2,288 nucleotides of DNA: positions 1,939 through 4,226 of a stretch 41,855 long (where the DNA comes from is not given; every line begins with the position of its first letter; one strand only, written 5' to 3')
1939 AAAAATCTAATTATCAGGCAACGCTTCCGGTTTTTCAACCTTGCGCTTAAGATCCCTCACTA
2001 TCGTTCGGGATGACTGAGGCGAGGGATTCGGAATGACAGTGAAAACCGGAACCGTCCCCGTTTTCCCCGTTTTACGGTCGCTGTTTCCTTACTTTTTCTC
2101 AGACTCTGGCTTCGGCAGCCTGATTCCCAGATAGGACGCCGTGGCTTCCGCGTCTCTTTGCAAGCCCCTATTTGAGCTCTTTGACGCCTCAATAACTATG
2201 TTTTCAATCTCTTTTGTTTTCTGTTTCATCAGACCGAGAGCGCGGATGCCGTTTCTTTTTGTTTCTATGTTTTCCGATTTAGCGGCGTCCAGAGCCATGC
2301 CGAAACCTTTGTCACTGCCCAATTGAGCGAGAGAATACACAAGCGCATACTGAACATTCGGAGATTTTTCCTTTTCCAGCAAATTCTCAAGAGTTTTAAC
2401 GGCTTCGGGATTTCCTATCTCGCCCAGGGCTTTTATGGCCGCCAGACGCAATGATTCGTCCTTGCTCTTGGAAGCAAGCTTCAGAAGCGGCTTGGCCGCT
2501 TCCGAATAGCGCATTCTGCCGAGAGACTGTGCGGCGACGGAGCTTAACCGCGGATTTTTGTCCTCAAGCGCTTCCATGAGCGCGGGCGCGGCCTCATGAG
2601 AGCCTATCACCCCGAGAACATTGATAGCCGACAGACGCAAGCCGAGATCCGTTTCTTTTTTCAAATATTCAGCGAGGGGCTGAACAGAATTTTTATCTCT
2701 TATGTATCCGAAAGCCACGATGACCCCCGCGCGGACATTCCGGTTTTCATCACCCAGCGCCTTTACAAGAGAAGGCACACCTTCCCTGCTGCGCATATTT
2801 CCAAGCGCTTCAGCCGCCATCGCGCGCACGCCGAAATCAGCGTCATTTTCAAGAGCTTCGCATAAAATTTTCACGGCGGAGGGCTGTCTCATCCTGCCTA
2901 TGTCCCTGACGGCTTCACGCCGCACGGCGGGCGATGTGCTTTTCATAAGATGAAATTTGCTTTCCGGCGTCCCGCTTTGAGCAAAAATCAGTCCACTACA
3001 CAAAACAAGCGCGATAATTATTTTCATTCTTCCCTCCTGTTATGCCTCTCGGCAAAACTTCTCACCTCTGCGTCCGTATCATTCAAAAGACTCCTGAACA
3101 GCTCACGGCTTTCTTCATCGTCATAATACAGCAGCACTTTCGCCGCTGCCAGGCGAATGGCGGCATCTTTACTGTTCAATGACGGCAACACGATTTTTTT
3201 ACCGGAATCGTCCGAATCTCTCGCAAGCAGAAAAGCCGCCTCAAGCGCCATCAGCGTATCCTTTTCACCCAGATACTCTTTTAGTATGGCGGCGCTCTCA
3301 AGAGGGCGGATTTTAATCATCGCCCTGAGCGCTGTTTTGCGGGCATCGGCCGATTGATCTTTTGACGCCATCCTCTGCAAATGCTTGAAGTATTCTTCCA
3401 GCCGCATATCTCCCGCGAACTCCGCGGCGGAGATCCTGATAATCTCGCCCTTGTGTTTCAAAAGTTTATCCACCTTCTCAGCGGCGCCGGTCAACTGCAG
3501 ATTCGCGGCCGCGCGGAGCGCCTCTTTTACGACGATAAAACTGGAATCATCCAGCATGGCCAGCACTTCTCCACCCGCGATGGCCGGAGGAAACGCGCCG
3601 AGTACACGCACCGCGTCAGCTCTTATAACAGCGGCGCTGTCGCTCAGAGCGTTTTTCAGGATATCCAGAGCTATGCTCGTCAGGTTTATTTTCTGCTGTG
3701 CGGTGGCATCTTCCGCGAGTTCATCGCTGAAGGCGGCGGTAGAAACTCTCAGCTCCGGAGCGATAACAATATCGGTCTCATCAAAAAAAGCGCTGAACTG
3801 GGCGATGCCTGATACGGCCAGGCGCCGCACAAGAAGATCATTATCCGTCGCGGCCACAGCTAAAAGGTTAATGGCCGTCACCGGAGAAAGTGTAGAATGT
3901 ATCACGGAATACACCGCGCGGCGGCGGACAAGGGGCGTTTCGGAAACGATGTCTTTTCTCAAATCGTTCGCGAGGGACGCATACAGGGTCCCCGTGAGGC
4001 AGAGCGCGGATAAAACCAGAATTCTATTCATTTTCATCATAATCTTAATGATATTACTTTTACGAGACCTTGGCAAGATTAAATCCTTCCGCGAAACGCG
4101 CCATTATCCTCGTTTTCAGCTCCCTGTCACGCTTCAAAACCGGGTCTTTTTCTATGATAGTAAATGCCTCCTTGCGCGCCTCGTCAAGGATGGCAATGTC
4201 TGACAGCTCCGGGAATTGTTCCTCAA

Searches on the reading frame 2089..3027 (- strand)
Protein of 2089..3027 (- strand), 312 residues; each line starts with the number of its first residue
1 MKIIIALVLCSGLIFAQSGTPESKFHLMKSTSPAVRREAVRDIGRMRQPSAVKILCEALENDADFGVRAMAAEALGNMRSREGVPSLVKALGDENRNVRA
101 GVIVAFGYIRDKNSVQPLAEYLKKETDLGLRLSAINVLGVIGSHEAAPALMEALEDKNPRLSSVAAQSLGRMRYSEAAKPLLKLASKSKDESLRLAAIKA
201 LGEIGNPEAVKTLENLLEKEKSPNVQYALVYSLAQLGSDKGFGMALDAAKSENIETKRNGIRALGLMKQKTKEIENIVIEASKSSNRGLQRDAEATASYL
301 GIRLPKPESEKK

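Call 38: search_protein_families(library=pfam, proteins=[window:2089-3027:-], max_evalue=0.00001)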
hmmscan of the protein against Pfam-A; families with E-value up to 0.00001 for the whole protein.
window:2089-3027:- (312 aa): 7 families
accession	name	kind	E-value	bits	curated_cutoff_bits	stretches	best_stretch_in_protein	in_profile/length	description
PF13646.12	HEAT_2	-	6.7e-69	228.7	27.7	5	55-134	4-83/88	HEAT repeats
PF03130.22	HEAT_PBS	-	6.5e-33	109.9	20.9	0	193-218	1-26/27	PBS lyase HEAT-like repeat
PF02985.28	HEAT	-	2.1e-21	74.4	23.5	0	180-205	4-28/31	HEAT repeat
PF13513.12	HEAT_EZ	-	6.2e-14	52.6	27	0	33-78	1-55/55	HEAT-like repeat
PF00514.29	Arm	-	2.6e-11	43.6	20.6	0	46-78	8-39/41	Armadillo/beta-catenin-like repeat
PF01347.28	Vitellogenin_N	-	1.5e-07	30.9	24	0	176-236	461-523/590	Lipoprotein amino terminal region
PF11838.14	ERAP1_C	-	1.2e-06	28.7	38.2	1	118-270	63-214/318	ERAP1-like C-terminal domain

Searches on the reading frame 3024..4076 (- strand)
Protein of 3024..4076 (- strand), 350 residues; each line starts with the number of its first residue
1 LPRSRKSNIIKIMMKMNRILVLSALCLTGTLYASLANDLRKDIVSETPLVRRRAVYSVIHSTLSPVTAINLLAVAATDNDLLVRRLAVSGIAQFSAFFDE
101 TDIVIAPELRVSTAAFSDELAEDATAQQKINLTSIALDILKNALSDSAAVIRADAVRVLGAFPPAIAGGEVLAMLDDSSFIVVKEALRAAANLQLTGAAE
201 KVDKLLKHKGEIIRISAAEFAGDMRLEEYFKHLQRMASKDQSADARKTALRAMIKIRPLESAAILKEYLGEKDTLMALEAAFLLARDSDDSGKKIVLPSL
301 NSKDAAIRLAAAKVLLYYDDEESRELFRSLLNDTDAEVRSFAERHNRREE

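Call 38: search_protein_families(library=pfam, proteins=[window:3024-4076:-], max_evalue=0.00001)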
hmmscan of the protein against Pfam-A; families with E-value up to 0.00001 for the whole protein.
window:3024-4076:- (350 aa): 2 families
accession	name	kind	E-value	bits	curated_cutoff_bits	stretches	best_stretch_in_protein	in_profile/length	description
PF13646.12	HEAT_2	-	1.2e-18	67.6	27.7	2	265-340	4-81/88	HEAT repeats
PF02985.28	HEAT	-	3.2e-08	33.5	23.5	0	295-315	4-24/31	HEAT repeat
